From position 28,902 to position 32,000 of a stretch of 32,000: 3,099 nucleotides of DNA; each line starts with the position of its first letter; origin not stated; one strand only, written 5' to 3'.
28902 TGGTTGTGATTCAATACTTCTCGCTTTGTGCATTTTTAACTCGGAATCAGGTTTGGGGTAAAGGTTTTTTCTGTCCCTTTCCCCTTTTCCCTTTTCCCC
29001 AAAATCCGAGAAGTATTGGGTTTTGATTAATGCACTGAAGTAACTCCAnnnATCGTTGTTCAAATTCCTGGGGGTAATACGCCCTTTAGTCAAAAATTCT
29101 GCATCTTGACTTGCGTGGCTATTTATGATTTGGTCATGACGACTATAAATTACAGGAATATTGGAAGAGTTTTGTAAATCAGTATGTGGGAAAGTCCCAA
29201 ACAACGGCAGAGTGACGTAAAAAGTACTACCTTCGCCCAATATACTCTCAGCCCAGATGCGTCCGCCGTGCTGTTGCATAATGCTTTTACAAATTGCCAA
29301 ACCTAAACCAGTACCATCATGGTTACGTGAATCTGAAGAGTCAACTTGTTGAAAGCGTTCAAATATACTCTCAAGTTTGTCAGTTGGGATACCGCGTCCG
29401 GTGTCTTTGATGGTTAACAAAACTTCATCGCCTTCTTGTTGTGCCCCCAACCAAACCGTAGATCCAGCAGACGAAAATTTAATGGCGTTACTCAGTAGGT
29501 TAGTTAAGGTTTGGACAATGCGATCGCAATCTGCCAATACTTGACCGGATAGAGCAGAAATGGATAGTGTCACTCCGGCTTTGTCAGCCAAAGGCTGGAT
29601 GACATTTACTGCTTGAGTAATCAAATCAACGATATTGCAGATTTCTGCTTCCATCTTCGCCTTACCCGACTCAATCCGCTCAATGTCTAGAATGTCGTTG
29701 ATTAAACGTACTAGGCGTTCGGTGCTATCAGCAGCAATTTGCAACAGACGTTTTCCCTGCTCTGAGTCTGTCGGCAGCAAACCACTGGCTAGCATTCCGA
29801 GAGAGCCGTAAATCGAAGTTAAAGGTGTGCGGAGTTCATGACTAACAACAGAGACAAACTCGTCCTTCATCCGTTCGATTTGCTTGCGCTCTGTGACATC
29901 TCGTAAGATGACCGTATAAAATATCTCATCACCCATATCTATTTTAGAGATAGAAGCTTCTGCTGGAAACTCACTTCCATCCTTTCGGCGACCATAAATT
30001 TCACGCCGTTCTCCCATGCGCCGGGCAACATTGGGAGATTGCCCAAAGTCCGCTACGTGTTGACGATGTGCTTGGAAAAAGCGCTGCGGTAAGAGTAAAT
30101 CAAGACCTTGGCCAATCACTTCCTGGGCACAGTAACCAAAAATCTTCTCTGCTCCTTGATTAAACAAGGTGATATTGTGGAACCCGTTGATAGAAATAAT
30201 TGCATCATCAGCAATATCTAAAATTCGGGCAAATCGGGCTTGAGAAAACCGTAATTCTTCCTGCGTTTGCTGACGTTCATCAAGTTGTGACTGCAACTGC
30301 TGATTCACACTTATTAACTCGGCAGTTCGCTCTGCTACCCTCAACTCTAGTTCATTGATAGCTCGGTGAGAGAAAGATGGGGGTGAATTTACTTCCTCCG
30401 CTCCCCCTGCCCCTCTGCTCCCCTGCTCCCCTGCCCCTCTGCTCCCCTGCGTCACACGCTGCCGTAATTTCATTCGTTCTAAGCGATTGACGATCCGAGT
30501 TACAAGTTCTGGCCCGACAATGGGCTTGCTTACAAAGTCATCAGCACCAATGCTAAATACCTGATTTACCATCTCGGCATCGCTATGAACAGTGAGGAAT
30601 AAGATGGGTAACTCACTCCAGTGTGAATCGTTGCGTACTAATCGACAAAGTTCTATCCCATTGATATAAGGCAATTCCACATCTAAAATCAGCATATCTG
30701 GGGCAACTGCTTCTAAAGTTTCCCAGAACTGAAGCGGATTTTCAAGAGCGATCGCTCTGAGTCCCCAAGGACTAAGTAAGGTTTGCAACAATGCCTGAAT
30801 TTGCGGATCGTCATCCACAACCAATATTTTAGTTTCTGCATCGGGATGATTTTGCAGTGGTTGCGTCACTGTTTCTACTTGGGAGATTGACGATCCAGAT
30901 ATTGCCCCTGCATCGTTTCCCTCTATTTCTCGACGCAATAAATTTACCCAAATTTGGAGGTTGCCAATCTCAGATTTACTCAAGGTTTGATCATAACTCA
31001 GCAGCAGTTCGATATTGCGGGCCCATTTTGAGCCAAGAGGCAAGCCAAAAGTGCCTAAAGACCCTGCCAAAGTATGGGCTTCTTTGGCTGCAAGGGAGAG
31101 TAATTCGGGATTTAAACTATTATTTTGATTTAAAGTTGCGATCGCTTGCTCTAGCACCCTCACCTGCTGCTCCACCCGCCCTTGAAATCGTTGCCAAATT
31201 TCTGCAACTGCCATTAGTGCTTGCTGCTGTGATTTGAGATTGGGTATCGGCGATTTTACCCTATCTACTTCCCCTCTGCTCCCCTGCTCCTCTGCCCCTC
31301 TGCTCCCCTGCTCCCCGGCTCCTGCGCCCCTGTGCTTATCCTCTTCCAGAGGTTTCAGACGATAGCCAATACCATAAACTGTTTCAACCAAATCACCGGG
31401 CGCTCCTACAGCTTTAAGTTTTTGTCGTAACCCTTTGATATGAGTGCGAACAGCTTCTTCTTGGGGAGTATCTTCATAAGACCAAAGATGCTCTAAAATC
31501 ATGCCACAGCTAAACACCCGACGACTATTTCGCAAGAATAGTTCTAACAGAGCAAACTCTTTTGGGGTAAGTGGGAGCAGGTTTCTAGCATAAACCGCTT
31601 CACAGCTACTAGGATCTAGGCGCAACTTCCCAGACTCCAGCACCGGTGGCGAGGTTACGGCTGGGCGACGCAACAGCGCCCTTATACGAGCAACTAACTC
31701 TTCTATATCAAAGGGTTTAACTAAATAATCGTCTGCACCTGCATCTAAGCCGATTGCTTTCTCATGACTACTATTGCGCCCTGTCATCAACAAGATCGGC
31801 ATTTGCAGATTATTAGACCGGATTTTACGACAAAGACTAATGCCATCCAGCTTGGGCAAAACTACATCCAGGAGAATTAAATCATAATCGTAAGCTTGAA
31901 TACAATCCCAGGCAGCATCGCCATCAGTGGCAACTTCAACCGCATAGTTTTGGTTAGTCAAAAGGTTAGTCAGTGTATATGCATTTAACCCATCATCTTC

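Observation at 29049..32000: A complete His-Asp-His-Asp phosphorelay plus its DNA-binding output fused into one polypeptide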

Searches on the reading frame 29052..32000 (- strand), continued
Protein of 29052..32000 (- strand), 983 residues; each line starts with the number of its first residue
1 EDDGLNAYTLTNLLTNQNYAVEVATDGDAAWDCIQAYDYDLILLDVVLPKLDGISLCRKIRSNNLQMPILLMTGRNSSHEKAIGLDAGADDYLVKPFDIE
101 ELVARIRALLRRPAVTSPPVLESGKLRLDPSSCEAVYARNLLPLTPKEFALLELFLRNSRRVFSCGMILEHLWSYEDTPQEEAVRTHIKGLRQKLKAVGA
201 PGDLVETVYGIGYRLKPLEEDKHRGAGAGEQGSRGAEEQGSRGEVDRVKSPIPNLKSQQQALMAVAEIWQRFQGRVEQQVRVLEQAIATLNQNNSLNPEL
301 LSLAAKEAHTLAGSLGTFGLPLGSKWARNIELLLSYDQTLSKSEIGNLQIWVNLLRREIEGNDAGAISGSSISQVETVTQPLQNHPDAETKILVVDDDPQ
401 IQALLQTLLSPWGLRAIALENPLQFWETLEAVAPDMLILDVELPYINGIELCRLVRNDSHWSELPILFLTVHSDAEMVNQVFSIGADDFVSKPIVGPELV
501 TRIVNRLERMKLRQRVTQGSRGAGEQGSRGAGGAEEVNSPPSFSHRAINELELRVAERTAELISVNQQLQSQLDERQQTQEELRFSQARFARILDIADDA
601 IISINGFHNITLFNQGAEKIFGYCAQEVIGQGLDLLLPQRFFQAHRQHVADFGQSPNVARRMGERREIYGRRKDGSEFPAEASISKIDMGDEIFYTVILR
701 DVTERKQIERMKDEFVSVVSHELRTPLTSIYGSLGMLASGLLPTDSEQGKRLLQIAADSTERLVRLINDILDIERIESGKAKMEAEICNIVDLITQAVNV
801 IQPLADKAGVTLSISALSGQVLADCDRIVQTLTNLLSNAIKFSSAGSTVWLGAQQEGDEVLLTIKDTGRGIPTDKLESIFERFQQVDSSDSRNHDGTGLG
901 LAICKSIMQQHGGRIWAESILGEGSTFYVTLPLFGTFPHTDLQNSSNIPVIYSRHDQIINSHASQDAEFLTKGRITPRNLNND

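Call 22: find_encoding_contigs(protein=P0073, flank=6000, max_places=1)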
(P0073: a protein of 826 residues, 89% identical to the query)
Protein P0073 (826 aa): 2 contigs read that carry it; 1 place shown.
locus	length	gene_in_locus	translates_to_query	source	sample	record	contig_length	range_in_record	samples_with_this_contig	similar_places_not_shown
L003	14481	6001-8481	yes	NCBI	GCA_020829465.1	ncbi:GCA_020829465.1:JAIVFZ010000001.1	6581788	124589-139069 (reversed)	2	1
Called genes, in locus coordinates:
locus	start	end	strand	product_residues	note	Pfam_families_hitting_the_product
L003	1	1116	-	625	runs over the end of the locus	PF00662:Proton_antipo_N, PF00361:Proton_antipo_M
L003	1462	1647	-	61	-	-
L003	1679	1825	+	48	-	-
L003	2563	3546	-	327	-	PF05235:CHAD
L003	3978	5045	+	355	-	PF12275:DUF3616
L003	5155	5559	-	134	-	PF09383:NIL, PF12838:Fer4_7 (weak), PF13187:Fer4_9, PF12797:Fer4_2 (weak), PF13237:Fer4_10, PF00037:Fer4, PF14697:Fer4_21, PF12838:Fer4_7, +6 more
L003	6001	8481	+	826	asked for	PF00072:Response_reg, PF00486:Trans_reg_C, PF01627:Hpt, PF00989:PAS, PF13188:PAS_8 (weak), PF13426:PAS_9, PF00512:HisKA, PF02518:HATPase_c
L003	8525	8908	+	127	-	PF00072:Response_reg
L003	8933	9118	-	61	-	-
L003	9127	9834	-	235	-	-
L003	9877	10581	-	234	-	-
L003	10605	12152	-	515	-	-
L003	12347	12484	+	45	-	-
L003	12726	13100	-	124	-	-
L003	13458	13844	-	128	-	-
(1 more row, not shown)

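Call 23: find_encoding_contigs(protein=P0103, flank=6000, max_places=1)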
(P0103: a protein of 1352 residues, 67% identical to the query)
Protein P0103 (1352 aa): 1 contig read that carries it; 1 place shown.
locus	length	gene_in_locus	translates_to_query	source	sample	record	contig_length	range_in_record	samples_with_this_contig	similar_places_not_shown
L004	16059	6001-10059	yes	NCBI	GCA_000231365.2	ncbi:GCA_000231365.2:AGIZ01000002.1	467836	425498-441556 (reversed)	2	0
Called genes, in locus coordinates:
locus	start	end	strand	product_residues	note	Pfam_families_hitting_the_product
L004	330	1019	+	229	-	PF01936:NYN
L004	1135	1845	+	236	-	PF00072:Response_reg, PF23198:PDE8A_N (weak), PF00486:Trans_reg_C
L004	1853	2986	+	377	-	PF00672:HAMP, PF00512:HisKA, PF02518:HATPase_c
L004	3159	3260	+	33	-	-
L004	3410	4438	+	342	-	PF08240:ADH_N, PF16912:Glu_dehyd_C, PF00107:ADH_zinc_N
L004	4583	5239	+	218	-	-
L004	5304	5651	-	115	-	-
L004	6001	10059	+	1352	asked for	PF00072:Response_reg, PF00486:Trans_reg_C, PF01627:Hpt, PF00072:Response_reg, PF00989:PAS, PF13426:PAS_9, PF00512:HisKA, PF02518:HATPase_c, +1 more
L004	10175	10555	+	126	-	PF00072:Response_reg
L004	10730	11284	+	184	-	PF00011:HSP20, PF17886:ArsA_HSP20 (weak)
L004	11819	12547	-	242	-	PF00005:ABC_tran, PF02463:SMC_N (faint), PF13304:AAA_21 (faint)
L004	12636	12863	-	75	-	PF14697:Fer4_21 (faint), PF12838:Fer4_7, PF13187:Fer4_9 (weak), PF13484:Fer4_16 (faint), PF13237:Fer4_10 (weak), PF00037:Fer4 (weak), PF12797:Fer4_2 (weak)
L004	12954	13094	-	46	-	PF12833:HTH_18, PF00165:HTH_AraC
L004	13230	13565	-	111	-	PF02311:AraC_binding (weak), PF07883:Cupin_2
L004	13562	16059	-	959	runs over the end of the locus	PF02660:G3P_acyltransf, PF01326:PPDK_N, PF27448:Rph_4th, PF00391:PEP-utilizers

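Call 65: find_encoding_contigs(protein=P0124, flank=4000, max_places=2)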
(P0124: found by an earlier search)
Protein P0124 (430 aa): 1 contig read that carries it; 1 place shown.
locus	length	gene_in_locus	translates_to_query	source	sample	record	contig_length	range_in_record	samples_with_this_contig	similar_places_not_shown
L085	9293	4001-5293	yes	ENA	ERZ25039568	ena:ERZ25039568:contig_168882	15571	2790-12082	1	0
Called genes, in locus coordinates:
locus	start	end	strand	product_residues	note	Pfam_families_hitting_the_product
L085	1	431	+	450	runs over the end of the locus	PF00160:Pro_isomerase, PF07483:W_rich_C (faint), PF13517:FG-GAP_3 (weak), PF12256:TcdB_toxin_midN (faint), PF01839:FG-GAP (weak), PF13517:FG-GAP_3, PF01839:FG-GAP (weak), PF13517:FG-GAP_3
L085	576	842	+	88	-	-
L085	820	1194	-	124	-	PF09685:MamF_MmsF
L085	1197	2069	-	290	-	PF00275:EPSP_synthase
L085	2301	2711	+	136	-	PF00072:Response_reg, PF23198:PDE8A_N (faint)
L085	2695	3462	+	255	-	PF00486:Trans_reg_C, PF01627:Hpt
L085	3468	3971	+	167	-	PF00072:Response_reg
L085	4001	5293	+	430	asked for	PF00989:PAS, PF13188:PAS_8 (faint), PF13426:PAS_9, PF00512:HisKA, PF02518:HATPase_c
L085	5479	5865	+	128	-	PF00072:Response_reg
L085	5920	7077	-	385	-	-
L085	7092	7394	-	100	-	-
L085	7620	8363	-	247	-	PF00805:Pentapeptide (weak), PF13599:Pentapeptide_4, PF13576:Pentapeptide_3 (faint), PF00805:Pentapeptide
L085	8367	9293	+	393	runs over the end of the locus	PF07992:Pyr_redox_2, PF00070:Pyr_redox (weak)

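Call 66: find_encoding_contigs(protein=P0123, flank=2000, max_places=2)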
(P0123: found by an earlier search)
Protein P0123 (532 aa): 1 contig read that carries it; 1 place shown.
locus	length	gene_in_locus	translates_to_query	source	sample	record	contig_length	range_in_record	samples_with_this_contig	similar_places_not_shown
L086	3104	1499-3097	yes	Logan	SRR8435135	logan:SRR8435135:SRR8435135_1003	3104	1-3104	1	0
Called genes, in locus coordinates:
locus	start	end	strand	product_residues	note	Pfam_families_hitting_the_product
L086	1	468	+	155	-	?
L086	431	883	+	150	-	PF12275:DUF3616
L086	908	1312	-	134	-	PF09383:NIL, PF12797:Fer4_2 (weak), PF12837:Fer4_6 (weak), PF13187:Fer4_9, PF13237:Fer4_10, PF00037:Fer4, PF14697:Fer4_21, PF12838:Fer4_7, +5 more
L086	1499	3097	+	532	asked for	PF00072:Response_reg, PF21695:GlnR_1st (faint), PF23198:PDE8A_N (faint), PF00486:Trans_reg_C, PF01627:Hpt, PF00072:Response_reg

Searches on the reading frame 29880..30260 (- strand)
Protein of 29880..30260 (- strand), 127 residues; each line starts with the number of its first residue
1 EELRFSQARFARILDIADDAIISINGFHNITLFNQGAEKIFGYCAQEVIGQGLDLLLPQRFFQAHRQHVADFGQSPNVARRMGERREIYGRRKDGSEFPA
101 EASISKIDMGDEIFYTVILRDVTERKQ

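Call 81: search_solved_structures(query=window:29880-30260:-, max_evalue=0.01, show_alignments=3)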
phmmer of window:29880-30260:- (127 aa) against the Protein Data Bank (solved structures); distinct sequences matched with E-value up to 0.01: 17.
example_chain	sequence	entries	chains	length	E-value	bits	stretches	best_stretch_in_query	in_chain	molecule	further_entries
1dp6_A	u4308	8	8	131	3.7e-17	65.6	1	10-127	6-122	FIXL PROTEIN | SENSOR PROTEIN FIXL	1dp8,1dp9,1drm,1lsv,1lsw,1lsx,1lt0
2cmn_A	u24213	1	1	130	4e-17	65.5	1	11-127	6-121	SENSOR PROTEIN FIXL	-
8js5_A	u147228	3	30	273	7.9e-17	64.6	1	3-127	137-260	Sensor protein FixL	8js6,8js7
1y28_A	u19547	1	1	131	2.5e-16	63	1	10-127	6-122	Sensor protein fixL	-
1xj4_A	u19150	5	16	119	2.7e-16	62.9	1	18-127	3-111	Sensor protein fixL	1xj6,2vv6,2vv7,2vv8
1d06_A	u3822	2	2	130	3.2e-16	62.6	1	4-123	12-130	nitrogen fixation regulatory protein fixL | FIXL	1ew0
9cmf_A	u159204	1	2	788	3.6e-16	62.5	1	22-123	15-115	Oxygen sensor protein DosP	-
9cdr_A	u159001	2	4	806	3.6e-16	62.5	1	22-123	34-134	Oxygen sensor protein DosP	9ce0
1xj2_A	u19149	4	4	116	6e-16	61.7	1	19-127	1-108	Sensor protein fixL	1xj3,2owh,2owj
9clo_A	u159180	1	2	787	2.5e-15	59.7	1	22-123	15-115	Oxygen sensor protein DosP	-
9bgv_A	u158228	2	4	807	2.6e-15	59.7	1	22-123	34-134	Oxygen sensor protein DosP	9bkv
1s66_L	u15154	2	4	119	5.4e-14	55.4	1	22-122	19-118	Hypothetical protein yddU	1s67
1v9y_A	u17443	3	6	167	7e-14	55.1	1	22-123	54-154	Heme pas sensor protein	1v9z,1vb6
10jx_A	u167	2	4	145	8.2e-14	54.8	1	11-124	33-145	Multi-sensor signal transduction histidine kinase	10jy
2pr5_A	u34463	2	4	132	0.0039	20.4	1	30-127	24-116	Blue-light photoreceptor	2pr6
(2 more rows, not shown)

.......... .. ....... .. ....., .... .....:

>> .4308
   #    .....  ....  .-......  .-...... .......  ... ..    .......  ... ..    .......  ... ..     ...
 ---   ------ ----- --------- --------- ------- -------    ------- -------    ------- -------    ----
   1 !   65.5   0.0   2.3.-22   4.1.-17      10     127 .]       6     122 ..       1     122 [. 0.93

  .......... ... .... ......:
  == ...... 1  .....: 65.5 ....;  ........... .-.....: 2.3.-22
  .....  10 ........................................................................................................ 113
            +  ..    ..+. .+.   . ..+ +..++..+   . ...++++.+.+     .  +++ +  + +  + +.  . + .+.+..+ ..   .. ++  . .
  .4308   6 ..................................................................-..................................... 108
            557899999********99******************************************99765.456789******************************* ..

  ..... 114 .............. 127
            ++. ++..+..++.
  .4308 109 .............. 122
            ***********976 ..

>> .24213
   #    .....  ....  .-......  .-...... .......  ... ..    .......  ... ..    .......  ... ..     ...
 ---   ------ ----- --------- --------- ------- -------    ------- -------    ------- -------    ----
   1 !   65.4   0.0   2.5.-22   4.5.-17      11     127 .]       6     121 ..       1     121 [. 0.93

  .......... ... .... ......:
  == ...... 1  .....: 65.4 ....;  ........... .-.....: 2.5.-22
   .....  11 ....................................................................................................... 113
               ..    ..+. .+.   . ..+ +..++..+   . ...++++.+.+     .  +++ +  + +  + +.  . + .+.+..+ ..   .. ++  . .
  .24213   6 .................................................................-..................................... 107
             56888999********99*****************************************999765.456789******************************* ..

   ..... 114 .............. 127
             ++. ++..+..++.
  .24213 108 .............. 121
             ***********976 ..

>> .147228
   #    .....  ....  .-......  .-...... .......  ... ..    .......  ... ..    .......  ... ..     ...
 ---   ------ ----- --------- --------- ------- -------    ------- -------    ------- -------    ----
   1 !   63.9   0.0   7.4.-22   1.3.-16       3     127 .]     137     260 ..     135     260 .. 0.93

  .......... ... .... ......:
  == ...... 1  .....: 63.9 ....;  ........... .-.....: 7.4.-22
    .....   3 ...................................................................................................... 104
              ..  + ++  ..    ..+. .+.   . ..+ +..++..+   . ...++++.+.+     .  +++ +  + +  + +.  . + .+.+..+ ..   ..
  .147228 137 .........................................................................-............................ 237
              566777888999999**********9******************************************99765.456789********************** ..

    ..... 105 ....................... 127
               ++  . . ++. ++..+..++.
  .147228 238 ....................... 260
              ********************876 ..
